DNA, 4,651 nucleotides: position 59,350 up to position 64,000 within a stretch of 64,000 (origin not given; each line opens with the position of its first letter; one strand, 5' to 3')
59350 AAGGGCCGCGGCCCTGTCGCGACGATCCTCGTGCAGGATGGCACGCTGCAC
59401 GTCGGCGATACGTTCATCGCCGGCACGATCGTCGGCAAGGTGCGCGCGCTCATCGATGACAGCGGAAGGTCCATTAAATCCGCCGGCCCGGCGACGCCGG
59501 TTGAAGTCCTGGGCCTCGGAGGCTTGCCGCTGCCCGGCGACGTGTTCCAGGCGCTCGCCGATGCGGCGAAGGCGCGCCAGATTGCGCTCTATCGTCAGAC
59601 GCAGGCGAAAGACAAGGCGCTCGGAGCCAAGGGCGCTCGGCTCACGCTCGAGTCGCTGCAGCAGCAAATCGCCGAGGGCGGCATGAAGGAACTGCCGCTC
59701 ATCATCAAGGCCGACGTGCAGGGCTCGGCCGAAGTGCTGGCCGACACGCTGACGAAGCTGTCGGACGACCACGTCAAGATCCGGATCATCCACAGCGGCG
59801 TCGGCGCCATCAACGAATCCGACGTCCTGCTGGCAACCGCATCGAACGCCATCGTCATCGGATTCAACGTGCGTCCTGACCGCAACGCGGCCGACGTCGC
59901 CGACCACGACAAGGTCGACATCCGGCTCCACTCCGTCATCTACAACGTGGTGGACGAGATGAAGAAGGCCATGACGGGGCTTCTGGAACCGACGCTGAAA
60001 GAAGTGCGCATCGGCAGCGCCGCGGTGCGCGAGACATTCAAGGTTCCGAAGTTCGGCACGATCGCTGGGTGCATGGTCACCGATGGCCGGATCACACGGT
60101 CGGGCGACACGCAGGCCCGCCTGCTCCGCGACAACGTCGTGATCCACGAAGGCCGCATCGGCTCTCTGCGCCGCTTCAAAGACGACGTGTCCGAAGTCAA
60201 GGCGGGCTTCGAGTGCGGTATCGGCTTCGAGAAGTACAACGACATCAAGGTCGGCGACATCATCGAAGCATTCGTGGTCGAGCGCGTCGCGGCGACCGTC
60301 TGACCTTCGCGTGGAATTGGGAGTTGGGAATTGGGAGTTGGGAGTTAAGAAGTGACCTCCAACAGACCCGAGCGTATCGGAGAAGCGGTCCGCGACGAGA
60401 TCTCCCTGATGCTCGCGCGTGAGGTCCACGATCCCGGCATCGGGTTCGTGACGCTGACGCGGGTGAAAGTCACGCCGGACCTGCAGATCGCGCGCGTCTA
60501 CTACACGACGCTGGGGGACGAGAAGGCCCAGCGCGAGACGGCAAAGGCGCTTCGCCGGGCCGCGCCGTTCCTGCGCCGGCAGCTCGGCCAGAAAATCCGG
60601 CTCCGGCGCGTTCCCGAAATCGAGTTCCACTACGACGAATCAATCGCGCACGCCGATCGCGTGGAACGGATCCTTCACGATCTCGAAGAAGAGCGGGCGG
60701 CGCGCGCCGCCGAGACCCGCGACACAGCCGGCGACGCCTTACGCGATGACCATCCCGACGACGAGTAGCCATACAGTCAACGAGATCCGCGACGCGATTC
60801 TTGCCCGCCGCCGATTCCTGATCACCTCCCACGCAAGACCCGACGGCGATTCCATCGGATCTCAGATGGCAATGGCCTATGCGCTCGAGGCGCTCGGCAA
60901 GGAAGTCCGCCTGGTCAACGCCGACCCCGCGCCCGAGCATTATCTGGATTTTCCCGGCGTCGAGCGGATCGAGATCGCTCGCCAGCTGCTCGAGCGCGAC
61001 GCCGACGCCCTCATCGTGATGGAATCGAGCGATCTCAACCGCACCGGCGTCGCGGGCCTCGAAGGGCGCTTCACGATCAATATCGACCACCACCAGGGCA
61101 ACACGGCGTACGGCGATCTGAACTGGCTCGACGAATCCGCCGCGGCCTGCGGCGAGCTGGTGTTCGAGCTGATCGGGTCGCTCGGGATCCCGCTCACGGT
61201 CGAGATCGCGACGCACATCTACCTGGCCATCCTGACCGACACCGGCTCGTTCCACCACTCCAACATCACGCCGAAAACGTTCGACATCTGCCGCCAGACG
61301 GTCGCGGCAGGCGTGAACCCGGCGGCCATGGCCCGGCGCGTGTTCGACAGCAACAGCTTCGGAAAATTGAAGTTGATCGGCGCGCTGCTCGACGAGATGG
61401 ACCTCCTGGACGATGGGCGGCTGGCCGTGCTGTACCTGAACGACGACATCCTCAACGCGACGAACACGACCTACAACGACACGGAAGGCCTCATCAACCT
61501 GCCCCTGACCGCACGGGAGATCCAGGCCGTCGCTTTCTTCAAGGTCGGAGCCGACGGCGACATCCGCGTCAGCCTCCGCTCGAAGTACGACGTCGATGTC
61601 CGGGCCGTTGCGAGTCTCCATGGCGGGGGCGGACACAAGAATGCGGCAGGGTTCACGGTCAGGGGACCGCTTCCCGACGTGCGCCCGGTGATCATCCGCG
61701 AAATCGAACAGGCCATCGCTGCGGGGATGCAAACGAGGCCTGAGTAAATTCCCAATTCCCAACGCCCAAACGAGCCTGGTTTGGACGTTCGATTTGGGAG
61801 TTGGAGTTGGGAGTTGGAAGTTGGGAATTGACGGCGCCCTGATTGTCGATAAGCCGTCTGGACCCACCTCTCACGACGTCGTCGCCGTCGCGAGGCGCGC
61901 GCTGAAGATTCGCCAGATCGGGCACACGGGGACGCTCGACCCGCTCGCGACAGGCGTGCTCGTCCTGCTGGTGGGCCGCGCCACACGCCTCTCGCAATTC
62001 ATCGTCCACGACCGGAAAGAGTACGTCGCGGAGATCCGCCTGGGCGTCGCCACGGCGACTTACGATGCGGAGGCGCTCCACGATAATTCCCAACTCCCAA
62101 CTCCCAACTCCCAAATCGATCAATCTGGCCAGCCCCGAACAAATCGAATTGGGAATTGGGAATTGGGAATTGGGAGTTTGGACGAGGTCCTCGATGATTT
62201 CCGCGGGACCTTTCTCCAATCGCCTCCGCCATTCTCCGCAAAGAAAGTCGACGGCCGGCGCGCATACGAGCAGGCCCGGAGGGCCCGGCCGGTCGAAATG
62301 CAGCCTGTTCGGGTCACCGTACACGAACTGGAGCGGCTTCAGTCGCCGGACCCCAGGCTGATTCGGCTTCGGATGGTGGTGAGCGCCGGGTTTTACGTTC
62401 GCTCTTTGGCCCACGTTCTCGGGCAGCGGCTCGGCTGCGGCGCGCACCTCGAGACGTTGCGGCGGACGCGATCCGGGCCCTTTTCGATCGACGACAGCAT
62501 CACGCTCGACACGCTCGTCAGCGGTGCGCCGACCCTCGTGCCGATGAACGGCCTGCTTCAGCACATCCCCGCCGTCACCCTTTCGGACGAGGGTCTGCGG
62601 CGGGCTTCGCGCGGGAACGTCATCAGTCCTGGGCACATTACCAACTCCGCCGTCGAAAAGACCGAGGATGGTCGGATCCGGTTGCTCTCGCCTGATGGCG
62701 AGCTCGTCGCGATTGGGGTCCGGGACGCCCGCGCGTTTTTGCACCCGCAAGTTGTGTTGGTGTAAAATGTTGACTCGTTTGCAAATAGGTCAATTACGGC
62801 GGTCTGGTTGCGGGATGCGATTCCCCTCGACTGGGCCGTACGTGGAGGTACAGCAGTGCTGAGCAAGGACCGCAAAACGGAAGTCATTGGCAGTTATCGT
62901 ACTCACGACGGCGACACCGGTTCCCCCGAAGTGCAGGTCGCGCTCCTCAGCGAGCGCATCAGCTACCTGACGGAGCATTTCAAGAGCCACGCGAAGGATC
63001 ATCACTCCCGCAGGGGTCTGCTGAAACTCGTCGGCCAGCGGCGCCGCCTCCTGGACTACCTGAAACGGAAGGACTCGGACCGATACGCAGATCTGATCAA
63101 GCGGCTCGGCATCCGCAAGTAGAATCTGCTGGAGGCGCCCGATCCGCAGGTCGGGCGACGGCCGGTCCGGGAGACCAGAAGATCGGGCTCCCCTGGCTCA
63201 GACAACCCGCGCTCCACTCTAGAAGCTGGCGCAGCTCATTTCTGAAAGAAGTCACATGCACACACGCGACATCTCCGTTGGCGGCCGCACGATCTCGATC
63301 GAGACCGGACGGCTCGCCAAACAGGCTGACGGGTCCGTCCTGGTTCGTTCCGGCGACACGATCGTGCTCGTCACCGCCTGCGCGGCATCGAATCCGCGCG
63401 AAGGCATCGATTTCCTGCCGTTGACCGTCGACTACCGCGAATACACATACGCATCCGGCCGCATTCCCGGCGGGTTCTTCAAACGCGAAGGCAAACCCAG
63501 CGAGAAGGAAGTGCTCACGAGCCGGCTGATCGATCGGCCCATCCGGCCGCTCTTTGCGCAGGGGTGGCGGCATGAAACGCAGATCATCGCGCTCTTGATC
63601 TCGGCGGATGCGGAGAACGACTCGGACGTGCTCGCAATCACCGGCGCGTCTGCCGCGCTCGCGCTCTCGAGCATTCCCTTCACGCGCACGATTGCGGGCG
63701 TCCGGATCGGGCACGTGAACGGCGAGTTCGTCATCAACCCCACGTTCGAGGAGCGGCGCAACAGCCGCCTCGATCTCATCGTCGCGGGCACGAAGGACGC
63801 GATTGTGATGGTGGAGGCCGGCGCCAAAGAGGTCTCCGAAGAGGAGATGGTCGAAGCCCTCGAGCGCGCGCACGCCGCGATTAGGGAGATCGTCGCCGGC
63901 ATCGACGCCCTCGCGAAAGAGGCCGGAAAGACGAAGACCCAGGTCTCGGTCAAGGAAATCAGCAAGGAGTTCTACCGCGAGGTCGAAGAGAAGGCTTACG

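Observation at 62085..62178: Hairpin-forming heptamer-repeat element sits in-frame inside the essential-type gene truB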

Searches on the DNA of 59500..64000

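Call 55: search_rna_families(source=window, start=59500, end=64000, threshold=evalue, max_evalue=1)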
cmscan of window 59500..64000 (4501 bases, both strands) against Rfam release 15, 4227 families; matches with E-value up to 1: 8.
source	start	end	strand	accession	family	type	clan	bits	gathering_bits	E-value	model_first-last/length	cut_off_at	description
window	62087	62183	+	RF03498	mir-3145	Gene; miRNA;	-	35.4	98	0.00018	1-84/84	no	mir-3145 microRNA precursor family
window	62086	62181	-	RF04211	MIR5185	Gene; miRNA;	-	35.1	101.7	0.00033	1-111/111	no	MIR5185 microRNA precursor family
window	62082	62177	+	RF04211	MIR5185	Gene; miRNA;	-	28.5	101.7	0.015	1-111/111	no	MIR5185 microRNA precursor family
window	61742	61834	-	RF03498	mir-3145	Gene; miRNA;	-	27.6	98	0.023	1-84/84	no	mir-3145 microRNA precursor family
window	62092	62171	-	RF04070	MIR6440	Gene; miRNA;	-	26.1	95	0.087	1-108/108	no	MIR6440 microRNA precursor family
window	62085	62178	-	RF04265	mir-4650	Gene; miRNA;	-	23.8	80.7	0.11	1-97/97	no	mir-4650 microRNA precursor family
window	62090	62173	-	RF03901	mir-BART18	Gene; miRNA;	-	23.7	98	0.3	1-83/83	no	mir-BART18 microRNA precursor family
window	62080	62185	+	RF03707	mir-1892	Gene; miRNA;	-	20.6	86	0.77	1-80/80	no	mir-1892 microRNA precursor family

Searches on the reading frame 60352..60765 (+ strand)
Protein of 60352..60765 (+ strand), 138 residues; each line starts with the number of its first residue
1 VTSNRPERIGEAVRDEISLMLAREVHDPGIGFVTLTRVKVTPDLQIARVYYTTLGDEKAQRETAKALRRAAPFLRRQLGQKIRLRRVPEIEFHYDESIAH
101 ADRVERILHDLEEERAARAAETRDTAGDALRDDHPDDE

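Call 11: search_protein_families(library=pfam, proteins=[window:60352-60765:+])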
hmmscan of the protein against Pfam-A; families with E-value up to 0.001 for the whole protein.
window:60352-60765:+ (138 aa): 1 family
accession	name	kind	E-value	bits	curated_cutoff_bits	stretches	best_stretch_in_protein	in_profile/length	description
PF02033.23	RBFA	-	3.4e-34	117.7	34.7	1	5-108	1-105/105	Ribosome-binding factor A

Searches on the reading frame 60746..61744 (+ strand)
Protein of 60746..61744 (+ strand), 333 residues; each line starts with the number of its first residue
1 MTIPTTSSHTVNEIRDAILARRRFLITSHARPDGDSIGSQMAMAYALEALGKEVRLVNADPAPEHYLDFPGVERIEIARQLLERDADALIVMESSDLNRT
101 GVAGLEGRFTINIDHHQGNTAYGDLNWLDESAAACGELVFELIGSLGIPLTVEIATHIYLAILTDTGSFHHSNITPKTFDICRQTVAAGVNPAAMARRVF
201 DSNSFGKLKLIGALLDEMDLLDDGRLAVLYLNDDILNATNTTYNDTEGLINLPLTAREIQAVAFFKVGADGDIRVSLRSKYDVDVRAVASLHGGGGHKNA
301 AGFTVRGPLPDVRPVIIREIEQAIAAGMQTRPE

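Call 11: search_protein_families(library=pfam, proteins=[window:60746-61744:+])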
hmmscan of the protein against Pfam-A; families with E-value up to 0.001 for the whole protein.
window:60746-61744:+ (333 aa): 2 families
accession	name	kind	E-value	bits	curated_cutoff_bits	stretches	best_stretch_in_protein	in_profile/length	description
PF01368.27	DHH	-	7.2e-15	55.8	28.1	1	24-162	2-125/125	DHH family, N-terminal domain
PF02272.25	DHHA1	-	2.8e-11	44.2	25.9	1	238-325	10-101/102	DHHA1 domain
